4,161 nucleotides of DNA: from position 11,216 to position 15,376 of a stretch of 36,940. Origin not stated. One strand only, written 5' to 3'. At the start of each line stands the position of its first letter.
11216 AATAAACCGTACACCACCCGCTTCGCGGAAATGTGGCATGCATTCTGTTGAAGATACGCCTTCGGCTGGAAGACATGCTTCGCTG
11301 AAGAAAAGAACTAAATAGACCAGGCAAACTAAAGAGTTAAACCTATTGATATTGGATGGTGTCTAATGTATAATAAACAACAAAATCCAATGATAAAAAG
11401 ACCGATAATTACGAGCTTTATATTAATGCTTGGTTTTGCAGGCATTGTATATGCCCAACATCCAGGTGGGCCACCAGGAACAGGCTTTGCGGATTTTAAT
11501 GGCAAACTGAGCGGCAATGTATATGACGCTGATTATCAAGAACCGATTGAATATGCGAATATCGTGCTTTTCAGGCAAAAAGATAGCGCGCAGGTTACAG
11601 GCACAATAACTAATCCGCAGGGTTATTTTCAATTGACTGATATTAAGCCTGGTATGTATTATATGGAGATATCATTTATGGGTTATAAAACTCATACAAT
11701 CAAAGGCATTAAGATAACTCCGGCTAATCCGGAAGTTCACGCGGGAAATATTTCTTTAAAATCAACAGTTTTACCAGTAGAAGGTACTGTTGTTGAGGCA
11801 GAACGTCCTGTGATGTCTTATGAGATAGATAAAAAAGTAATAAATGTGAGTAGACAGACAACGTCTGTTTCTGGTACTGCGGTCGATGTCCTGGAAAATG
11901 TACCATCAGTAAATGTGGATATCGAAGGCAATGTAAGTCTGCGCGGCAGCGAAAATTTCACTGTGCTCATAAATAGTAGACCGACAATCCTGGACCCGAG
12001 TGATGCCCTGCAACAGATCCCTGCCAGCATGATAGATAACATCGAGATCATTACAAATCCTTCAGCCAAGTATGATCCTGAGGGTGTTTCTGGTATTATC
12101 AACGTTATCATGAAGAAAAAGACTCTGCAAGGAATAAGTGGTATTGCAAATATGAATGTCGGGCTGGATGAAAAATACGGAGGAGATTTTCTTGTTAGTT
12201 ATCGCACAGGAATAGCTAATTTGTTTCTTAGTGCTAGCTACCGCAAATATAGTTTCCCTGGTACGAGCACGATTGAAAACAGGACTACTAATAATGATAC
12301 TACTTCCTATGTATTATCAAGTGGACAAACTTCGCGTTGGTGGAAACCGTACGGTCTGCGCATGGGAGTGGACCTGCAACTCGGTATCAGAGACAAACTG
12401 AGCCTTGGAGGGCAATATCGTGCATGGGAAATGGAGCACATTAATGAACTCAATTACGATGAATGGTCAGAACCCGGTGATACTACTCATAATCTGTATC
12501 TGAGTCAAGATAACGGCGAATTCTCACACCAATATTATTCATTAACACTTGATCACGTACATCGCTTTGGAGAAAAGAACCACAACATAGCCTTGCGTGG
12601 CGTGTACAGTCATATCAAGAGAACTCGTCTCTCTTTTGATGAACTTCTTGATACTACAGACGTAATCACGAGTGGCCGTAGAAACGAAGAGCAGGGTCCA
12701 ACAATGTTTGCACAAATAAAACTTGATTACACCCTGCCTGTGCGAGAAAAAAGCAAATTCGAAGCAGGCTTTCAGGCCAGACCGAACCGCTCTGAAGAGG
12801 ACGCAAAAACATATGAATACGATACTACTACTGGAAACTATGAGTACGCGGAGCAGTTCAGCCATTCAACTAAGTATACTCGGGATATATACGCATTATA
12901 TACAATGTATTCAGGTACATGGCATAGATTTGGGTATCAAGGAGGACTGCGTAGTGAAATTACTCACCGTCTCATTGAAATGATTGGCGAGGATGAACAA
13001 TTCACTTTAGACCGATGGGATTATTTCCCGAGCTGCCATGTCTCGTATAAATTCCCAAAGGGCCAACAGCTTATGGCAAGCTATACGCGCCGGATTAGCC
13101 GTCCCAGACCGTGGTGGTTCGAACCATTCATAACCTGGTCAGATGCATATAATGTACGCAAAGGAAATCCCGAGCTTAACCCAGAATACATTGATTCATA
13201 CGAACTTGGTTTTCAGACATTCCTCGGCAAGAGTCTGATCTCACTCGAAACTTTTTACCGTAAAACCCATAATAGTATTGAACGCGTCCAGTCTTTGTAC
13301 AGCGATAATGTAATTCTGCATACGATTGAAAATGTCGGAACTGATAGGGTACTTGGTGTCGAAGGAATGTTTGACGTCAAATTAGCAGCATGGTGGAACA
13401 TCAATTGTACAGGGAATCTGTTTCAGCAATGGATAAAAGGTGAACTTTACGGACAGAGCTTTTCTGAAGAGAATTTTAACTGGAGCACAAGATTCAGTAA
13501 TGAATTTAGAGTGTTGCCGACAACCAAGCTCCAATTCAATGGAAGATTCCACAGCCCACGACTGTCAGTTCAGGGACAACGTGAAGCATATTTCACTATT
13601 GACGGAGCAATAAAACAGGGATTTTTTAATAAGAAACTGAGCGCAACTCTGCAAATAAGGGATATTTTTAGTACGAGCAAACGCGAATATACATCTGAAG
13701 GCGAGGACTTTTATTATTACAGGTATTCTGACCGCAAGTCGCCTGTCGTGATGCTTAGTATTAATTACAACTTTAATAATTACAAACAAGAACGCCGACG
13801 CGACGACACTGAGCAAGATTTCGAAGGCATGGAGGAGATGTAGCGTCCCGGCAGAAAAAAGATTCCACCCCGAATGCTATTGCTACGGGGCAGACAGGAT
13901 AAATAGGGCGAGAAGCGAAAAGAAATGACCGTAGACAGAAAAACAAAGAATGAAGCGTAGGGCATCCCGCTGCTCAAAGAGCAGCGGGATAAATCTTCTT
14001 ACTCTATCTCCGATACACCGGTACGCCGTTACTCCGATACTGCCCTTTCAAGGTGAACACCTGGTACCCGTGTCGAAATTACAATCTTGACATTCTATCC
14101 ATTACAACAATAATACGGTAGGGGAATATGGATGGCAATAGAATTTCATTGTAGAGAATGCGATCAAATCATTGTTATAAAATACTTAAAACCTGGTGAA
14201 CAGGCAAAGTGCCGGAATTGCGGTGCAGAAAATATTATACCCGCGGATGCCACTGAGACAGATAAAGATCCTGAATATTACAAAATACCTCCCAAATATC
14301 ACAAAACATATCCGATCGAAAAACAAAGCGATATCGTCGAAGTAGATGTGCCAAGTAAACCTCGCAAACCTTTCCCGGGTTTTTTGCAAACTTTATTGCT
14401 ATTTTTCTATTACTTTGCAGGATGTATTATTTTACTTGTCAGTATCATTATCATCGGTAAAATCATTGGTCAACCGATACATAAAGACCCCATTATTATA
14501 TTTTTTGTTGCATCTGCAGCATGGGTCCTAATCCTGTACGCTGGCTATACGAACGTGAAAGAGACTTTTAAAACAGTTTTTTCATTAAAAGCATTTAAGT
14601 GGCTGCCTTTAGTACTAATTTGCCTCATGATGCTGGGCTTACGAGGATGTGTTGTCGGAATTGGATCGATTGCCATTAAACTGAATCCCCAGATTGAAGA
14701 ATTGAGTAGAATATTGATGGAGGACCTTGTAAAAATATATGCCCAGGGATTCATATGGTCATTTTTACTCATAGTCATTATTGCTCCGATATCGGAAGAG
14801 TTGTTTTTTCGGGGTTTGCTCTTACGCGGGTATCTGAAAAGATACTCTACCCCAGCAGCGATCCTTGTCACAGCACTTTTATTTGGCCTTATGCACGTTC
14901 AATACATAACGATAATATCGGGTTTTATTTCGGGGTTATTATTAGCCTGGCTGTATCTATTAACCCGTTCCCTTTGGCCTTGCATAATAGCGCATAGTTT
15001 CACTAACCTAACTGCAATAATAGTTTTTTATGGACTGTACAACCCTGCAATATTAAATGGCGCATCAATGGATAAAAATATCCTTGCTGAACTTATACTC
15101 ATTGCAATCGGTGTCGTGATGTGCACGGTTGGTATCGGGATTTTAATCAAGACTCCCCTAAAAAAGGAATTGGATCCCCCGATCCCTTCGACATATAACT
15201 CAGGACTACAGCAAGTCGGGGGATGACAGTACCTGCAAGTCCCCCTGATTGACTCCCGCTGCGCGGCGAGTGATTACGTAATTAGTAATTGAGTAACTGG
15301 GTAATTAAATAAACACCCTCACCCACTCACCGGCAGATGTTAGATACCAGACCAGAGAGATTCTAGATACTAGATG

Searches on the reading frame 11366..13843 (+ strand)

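Call 23: search_protein_families(library=pfam, proteins=[window:11366-13843:+], max_evalue=0.001)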
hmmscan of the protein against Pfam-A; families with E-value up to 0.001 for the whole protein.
window:11366-13843:+ (825 aa): 5 families
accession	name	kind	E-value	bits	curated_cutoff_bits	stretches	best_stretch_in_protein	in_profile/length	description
PF14905.12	OMP_b-brl_3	-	2.3e-94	317.2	27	1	399-801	1-408/408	Outer membrane protein beta-barrel family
PF00593.30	TonB_dep_Rec_b-barrel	-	3.2e-18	67.3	27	1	361-712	31-365/436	TonB dependent receptor-like, beta-barrel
PF13620.12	CarboxypepD_reg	-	4.5e-14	53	32.3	1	48-124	2-76/82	Carboxypeptidase regulatory-like domain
PF13715.12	CarbopepD_reg_2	-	2.3e-13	50.4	32.2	1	48-142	1-87/88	CarboxypepD_reg-like domain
PF07715.20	Plug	-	2.1e-06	28.6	23.9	1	169-244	22-107/107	TonB-dependent Receptor Plug Domain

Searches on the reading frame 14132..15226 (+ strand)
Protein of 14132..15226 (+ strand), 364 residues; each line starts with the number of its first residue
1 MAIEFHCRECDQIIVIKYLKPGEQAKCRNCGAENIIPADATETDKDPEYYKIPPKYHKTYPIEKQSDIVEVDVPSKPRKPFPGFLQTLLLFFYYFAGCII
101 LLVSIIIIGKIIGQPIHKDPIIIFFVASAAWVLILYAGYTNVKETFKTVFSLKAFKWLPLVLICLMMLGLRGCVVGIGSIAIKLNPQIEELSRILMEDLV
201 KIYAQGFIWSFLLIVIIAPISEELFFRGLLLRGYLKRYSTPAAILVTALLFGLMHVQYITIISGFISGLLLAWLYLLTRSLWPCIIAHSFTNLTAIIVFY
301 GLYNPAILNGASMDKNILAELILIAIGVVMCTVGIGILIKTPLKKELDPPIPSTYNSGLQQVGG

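Call 23: search_protein_families(library=pfam, proteins=[window:14132-15226:+], max_evalue=0.001)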
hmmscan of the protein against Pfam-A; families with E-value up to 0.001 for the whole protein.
window:14132-15226:+ (364 aa): 1 family
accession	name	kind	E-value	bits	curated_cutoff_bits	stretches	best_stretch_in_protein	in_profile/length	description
PF02517.21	Rce1-like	-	9.9e-25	87.1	22.4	1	206-293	3-92/93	Type II CAAX prenyl endopeptidase Rce1-like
